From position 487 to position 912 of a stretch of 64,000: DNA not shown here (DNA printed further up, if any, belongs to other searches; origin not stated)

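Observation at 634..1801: Unannotated 42-aa ORF with a PqqA-like E-x3-Y core and two acidic YAP motifs, packed between a sulfotransferase and a DUF502 gene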

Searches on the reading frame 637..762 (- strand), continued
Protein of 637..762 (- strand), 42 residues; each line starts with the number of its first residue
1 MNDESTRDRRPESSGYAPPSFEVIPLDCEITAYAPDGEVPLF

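Call 23: search_solved_structures(query=A1, max_evalue=10, show_alignments=3)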
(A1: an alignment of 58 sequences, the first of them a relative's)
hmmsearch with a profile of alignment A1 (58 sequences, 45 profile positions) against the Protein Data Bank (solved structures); distinct sequences matched with E-value up to 10: 4.
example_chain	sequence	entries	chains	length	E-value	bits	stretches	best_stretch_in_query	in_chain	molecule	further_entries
9uxb_A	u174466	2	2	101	0.63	13.3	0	8-25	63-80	Transcription activator BRG1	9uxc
7xq8_B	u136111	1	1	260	1.2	12.3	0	10-25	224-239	B-cell antigen receptor complex-associated protein beta chain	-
6sok_P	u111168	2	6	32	1.6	12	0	16-25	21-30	Twin-Strep-tag peptide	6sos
6cfz_F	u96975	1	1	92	2.3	11.5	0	12-25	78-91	Dad1,Dad1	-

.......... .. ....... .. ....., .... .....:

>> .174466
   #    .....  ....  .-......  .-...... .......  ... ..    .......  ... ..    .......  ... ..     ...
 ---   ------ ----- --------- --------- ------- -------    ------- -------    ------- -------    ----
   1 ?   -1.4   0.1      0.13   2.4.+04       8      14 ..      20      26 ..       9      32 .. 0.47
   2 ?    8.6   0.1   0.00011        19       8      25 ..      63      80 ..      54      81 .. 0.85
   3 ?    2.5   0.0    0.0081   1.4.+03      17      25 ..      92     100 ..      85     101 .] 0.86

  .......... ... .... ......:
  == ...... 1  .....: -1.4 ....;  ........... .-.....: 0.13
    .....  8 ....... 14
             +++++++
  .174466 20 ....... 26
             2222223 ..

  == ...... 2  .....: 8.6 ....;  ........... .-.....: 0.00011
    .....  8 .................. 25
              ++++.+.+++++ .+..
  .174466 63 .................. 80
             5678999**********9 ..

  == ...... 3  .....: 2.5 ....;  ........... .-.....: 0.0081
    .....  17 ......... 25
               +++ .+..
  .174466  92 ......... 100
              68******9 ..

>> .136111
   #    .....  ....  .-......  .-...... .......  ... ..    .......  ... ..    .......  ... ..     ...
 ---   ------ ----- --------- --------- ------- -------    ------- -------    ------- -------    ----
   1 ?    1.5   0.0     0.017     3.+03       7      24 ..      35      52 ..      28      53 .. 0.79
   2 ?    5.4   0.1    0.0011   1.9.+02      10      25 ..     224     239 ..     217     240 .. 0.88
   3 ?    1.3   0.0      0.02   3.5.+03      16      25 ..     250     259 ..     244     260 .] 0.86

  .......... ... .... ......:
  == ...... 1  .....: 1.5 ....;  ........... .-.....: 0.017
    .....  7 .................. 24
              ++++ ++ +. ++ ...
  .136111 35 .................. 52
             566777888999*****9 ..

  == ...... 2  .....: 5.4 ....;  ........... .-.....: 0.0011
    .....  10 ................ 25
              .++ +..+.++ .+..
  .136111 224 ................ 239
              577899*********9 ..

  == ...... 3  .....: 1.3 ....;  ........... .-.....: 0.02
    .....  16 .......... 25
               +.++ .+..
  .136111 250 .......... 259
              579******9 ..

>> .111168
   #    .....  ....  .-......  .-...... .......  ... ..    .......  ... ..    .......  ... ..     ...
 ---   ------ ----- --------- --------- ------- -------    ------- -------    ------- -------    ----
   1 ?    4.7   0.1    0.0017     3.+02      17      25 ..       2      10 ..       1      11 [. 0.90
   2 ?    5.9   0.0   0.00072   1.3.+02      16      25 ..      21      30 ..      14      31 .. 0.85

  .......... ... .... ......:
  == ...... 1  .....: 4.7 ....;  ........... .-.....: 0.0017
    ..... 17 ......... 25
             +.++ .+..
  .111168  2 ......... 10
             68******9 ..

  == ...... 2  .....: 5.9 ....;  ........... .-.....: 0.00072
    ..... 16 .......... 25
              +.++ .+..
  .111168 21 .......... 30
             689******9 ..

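Call 24: search_protein_families(library=ncbifam, alignment_id=A1, max_evalue=10)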
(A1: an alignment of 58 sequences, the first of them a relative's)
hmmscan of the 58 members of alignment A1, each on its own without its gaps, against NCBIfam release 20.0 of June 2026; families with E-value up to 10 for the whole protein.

A. member 1, P0001 (42 aa): 0 families

B. families by the number of members that match (of 58 scanned): 1 family
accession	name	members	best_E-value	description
TIGR02107.1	PQQ_syn_pqqA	25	0.00051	pyrroloquinoline quinone precursor peptide PqqA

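Call 25: search_protein_families(library=pfam, alignment_id=A1, max_evalue=10)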
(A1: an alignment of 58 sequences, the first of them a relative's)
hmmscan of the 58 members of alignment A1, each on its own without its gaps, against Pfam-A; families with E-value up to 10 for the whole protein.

A. member 1, P0001 (42 aa): 0 families

B. families by the number of members that match (of 58 scanned): 4 families
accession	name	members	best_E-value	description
PF08042.16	PqqA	7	0.068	PqqA family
PF19988.4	DUF6424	1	0.019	Family of unknown function (DUF6424)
PF23692.1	YmjE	1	0.11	YmjE-like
PF23845.1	TIM-barrel_NCTSP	1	0.21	Non-contractile tail sheath protein TIM barrel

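Call 26: search_protein_representatives(alignment_id=A1)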
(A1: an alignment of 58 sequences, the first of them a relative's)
Query: 58 sequences, 45 profile positions. Proteins with E-value up to 0.001 (for the whole library): 111; up to 1e-10: 33; up to 1e-30: 0. The best 111 are listed.
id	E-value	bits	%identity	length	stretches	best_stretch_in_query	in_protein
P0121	2.5e-15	72.2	-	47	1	1-45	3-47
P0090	7.2e-15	70.8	-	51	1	8-45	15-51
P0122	7.9e-15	70.6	-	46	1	10-45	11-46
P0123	1.7e-14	69.6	-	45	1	1-45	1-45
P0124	2.6e-14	69.0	-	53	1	9-45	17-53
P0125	3.0e-14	68.8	-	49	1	7-45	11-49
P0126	6.2e-14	67.8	-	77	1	8-45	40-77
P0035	7.0e-14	67.6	-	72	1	7-45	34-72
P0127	7.9e-14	67.5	-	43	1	1-45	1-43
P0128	8.9e-14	67.3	-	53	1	10-45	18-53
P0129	9.5e-14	67.2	-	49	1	6-45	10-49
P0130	1.0e-13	67.1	-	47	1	6-45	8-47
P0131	1.1e-13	66.9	-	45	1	2-45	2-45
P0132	3.2e-13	65.5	-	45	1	1-45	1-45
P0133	4.3e-13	65.1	-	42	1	10-42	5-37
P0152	1.1e-10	57.3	-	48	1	10-45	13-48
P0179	2.8e-08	49.7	-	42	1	4-45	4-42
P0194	3.7e-07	46.1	-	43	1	9-45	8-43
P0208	5.0e-06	42.5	-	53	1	7-37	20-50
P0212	2.8e-05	40.1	-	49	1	9-41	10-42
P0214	8.1e-05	38.6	-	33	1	15-40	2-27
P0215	8.2e-05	38.6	-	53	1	6-43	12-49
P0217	1.3e-04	37.9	-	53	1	6-36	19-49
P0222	2.6e-04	37.0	-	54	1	1-37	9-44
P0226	4.6e-04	36.2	-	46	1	6-43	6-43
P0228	6.8e-04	35.6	-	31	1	19-36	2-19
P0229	9.0e-04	35.3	-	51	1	9-41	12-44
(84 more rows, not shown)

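Call 29: find_encoding_contigs(protein=P0208, flank=10000, max_places=3)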
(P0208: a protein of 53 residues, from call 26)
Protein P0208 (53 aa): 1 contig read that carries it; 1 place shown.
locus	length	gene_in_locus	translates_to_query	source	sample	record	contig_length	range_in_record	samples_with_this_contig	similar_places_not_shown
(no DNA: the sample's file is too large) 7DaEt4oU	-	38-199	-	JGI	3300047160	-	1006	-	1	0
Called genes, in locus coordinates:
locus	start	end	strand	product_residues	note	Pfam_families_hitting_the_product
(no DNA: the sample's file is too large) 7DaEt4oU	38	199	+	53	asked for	-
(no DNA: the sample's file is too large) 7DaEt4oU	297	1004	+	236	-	?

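Call 31: find_related_loci(query=A2, collection=metagenome_contigs, flank=10000)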
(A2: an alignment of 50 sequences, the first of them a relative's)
Query A2 (48 aa) in metagenome_contigs; peptide patterns used: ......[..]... (x = any residue, [..] = any of these).
153 stretches matched a pattern; 144 encode a relative of the query (tblastn E <= 1e-3); the best 80 are kept; 80 distinct loci.
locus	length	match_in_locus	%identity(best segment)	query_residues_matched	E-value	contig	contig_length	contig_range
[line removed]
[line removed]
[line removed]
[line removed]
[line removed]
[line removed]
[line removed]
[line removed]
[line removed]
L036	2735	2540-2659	75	11-48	1e-13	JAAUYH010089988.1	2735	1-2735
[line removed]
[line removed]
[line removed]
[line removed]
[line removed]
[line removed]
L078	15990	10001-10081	74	22-48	8e-10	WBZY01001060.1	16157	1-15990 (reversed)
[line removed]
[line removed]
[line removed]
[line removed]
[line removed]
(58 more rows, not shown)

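Call 34: list_cluster_members(proteins=[P0215, P0217, P0222, P0226, P0228, P0229, P0214, P0212, P0179, P0194])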
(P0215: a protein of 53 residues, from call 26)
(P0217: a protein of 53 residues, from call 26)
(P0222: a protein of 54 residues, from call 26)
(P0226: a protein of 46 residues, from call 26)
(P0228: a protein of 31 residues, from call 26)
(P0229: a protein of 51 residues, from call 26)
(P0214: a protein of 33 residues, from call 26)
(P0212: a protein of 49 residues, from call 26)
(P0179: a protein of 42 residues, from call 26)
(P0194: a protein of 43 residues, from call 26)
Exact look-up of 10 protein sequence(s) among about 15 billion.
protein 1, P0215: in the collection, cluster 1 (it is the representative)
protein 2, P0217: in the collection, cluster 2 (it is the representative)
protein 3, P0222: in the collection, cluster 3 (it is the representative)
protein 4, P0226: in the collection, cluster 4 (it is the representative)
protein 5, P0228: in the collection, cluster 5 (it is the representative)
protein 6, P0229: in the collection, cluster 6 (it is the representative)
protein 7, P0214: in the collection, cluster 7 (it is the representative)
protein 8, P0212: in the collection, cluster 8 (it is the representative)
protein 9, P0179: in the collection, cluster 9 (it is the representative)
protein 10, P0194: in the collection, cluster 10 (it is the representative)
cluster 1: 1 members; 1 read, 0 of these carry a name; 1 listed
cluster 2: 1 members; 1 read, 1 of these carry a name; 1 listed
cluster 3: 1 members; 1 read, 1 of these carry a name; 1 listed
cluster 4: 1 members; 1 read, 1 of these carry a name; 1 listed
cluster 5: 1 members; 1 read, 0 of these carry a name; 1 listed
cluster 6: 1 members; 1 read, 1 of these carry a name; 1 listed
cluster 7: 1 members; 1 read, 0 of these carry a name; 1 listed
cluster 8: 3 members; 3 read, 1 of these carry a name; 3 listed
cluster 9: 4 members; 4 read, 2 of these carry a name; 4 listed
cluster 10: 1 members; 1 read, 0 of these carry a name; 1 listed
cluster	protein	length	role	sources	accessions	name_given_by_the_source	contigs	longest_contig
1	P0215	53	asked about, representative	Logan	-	-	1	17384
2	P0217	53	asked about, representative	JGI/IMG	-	hypothetical protein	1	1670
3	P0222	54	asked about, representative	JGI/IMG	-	hypothetical protein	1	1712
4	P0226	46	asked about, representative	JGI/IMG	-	hypothetical protein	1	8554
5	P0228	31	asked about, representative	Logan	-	-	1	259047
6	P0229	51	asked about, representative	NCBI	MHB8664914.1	MAG: hypothetical protein ACYDH6_19725 [Acidimicrobiales bacterium]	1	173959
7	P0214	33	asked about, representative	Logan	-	-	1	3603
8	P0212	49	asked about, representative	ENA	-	-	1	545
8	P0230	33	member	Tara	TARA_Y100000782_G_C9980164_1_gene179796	strand:- start:16 stop:117 length:102 start_codon:yes stop_codon:yes gene_type:complete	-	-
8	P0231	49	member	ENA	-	-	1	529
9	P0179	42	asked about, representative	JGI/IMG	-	hypothetical protein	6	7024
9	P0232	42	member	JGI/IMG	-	hypothetical protein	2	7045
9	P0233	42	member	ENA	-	-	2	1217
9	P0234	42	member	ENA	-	-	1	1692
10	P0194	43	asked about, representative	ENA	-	-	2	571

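Call 35: find_encoding_contigs(protein=P0228, flank=8000, max_places=1)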
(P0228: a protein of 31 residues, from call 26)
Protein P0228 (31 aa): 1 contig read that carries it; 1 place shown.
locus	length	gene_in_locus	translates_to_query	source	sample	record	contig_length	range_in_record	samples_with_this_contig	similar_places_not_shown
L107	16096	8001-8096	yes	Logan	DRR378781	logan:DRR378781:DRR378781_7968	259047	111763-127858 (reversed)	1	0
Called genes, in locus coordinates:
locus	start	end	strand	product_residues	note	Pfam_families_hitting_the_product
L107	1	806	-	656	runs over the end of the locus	PF00069:Pkinase, PF07714:PK_Tyr_Ser-Thr, PF03109:ABC1 (weak), PF12799:LRR_4 (faint), PF13855:LRR_8 (faint)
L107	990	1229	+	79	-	-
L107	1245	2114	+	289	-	-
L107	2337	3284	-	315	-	PF00582:Usp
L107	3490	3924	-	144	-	-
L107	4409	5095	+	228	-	-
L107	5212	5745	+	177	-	-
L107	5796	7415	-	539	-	PF01979:Amidohydro_1 (weak), PF07969:Amidohydro_3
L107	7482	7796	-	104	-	-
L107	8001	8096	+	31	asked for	PF08042:PqqA (weak)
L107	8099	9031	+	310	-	PF12706:Lactamase_B_2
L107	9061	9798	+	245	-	PF03070:TENA_THI-4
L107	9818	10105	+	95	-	PF05402:PqqD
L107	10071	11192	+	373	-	PF04055:Radical_SAM, PF13186:SPASM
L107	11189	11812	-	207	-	-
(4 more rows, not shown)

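Call 36: find_encoding_contigs(protein=P0215, flank=8000, max_places=1)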
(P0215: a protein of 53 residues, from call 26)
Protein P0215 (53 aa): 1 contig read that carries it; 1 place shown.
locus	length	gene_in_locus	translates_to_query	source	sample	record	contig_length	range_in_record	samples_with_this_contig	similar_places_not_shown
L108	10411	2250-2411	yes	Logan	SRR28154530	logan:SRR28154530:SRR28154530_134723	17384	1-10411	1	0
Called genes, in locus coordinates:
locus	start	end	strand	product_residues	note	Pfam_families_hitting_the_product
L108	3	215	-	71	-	?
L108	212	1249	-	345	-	PF01075:Glyco_transf_9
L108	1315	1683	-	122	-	PF01242:PTPS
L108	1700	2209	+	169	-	PF01242:PTPS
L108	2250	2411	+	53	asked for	-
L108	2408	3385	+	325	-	PF12706:Lactamase_B_2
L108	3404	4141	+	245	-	PF03070:TENA_THI-4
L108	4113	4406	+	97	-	PF05402:PqqD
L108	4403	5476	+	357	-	PF04055:Radical_SAM, PF13353:Fer4_12 (weak)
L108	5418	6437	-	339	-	PF23621:BP74_N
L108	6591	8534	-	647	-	PF13439:Glyco_transf_4, PF13579:Glyco_trans_4_4 (weak), PF01522:Polysacc_deac_1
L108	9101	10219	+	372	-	-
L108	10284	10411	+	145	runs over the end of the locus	PF03692:CxxCxxCC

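Call 40: search_protein_families(library=pfam, proteins=[L022:443-2488:+, L105:2506-3462:-, L105:2165-2509:+, L009:8719-9414:+, L054:318-1430:-, L092:147-1079:-, L078:7152-8348:+, L095:10445-11542:-, L079:1465-2325:+], max_evalue=0.01)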
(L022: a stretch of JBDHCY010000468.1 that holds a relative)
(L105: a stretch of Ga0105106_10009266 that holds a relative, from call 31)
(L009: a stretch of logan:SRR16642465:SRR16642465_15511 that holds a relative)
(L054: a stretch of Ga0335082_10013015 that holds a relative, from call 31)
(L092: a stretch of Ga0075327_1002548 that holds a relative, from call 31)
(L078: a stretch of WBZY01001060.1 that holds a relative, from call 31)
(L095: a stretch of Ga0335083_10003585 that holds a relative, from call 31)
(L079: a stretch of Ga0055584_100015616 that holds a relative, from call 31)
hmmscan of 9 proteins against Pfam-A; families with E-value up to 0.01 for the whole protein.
L022:443-2488:+ (682 aa): 5 families
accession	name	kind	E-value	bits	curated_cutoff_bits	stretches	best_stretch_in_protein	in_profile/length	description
PF01011.28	PQQ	-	1.3e-26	93.9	26.7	3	35-307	1-249/595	Glucose/ethanol/alcohol dehydrogenase, beta-propeller domain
PF13360.13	PQQ_2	-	9.2e-26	91.4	27.6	2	90-267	28-148/233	Outer membrane protein assembly factor BamB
PF13570.13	Beta-prop_ACSF4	-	7.4e-10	39.2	133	0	437-491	105-156/329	Beta-alanine-activating enzyme, beta-propeller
PF23727.1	Beta-prop_FAM234A_B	-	0.00026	20.1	26.4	0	564-588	49-73/467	FAM234A/B beta-propeller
PF25293.1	Beta-prop_EMC1_N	-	0.0064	16.6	34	0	172-211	39-77/219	EMC1 N-terminal beta-propeller domain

L105:2506-3462:- (318 aa): 3 families
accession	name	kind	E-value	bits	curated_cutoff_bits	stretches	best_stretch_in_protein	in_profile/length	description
PF04055.27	Radical_SAM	-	2.8e-16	60.6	29.5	1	44-185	4-143/166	Radical SAM superfamily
PF13353.11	Fer4_12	-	2.1e-05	25.3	22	1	46-107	14-73/137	4Fe-4S single cluster domain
PF12710.13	HAD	-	0.0073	17.2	27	0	60-130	47-117/189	haloacid dehalogenase-like hydrolase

L105:2165-2509:+ (114 aa): 1 family
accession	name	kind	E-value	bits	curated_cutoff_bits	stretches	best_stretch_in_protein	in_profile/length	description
PF01329.24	Pterin_4a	-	1.4e-28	99.3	26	1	28-111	9-91/91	Pterin 4 alpha carbinolamine dehydratase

L009:8719-9414:+ (231 aa): 0 families

L054:318-1430:- (370 aa): 1 family
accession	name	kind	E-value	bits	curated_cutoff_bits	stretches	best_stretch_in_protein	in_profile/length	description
PF04909.20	Amidohydro_2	-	7.2e-21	75.6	26.4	1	18-365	11-285/289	Amidohydrolase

L092:147-1079:- (310 aa): 1 family
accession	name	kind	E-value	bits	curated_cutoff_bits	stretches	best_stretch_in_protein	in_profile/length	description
PF09721.15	Exosortase_EpsH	-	1.2e-59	202.2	25.7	1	39-294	2-253/254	Transmembrane exosortase (Exosortase_EpsH)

L078:7152-8348:+ (398 aa): 0 families

L095:10445-11542:- (365 aa): 5 families
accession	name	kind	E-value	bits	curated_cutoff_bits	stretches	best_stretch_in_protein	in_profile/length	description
PF11583.14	AurF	-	2.6e-14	53.5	29.6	1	37-256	8-235/282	P-aminobenzoate N-oxygenase AurF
PF11266.14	Ald_deCOase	-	7.8e-06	26.3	28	1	104-237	18-154/218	Long-chain fatty aldehyde decarbonylase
PF04305.20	DUF455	-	7.2e-05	22.9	34.3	1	86-238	52-210/247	Protein of unknown function (DUF455)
PF00268.27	Ribonuc_red_sm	-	0.00031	20.7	33.6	1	83-255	41-230/281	Ribonucleotide reductase, small chain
PF02332.24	Phenol_Hydrox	-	0.0012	18.9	24.4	0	97-157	72-132/230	Methane/Phenol/Alkene Hydroxylase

L079:1465-2325:+ (286 aa): 1 family
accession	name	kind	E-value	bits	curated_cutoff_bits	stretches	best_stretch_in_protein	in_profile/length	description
PF04367.18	DUF502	-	4.5e-29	100.9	23.8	1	118-227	1-107/107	Protein of unknown function (DUF502)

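Call 44: search_solved_structures(query=L022:443-2488:+, max_evalue=0.001)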
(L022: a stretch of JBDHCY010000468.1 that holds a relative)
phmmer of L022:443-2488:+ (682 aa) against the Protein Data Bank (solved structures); distinct sequences matched with E-value up to 0.001: 17.
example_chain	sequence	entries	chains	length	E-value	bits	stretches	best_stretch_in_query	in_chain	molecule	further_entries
5ljo_B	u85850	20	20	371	1.4e-06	30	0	89-264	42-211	Outer membrane protein assembly factor BamB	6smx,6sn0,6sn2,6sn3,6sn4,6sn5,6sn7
8spr_B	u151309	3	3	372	1.4e-06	30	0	89-264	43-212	Outer membrane protein assembly factor BamB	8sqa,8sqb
28jl_B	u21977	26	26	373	1.5e-06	30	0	89-264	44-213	Outer membrane protein assembly factor BamB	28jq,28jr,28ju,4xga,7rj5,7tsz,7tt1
3q7m_A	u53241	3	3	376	1.5e-06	30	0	89-264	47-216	Lipoprotein yfgL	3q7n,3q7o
3prw_A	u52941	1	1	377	1.6e-06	29.9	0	89-264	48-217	Lipoprotein yfgL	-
7nri_B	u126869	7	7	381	1.6e-06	29.9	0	89-264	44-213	Outer membrane protein assembly factor BamB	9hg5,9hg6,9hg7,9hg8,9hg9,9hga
3q54_A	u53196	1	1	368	1.6e-06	29.9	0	89-264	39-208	Outer membrane assembly lipoprotein YfgL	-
2yh3_A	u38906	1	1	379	1.7e-06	29.8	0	89-264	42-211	LIPOPROTEIN YFGL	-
5ayw_B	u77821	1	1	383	1.7e-06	29.8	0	89-264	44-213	Outer membrane protein assembly factor BamB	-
5d0o_B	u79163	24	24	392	1.8e-06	29.7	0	89-264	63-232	Outer membrane protein assembly factor BamB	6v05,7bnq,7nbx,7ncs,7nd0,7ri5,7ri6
3p1l_A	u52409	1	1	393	1.8e-06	29.7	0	89-264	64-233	Lipoprotein yfgL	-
6lyq_B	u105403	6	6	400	1.9e-06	29.6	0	89-264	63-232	Outer membrane protein assembly factor BamB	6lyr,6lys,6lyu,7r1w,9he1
8adg_B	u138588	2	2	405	2e-06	29.6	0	89-264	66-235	Outer membrane protein assembly factor BamB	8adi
8orr_AAA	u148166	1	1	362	5.6e-06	28.1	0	82-123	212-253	Outer membrane protein assembly factor BamB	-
4pk1_A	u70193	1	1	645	1.3e-05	26.9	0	88-264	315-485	Chimera protein of Outer membrane protein assembly factors BamA and BamB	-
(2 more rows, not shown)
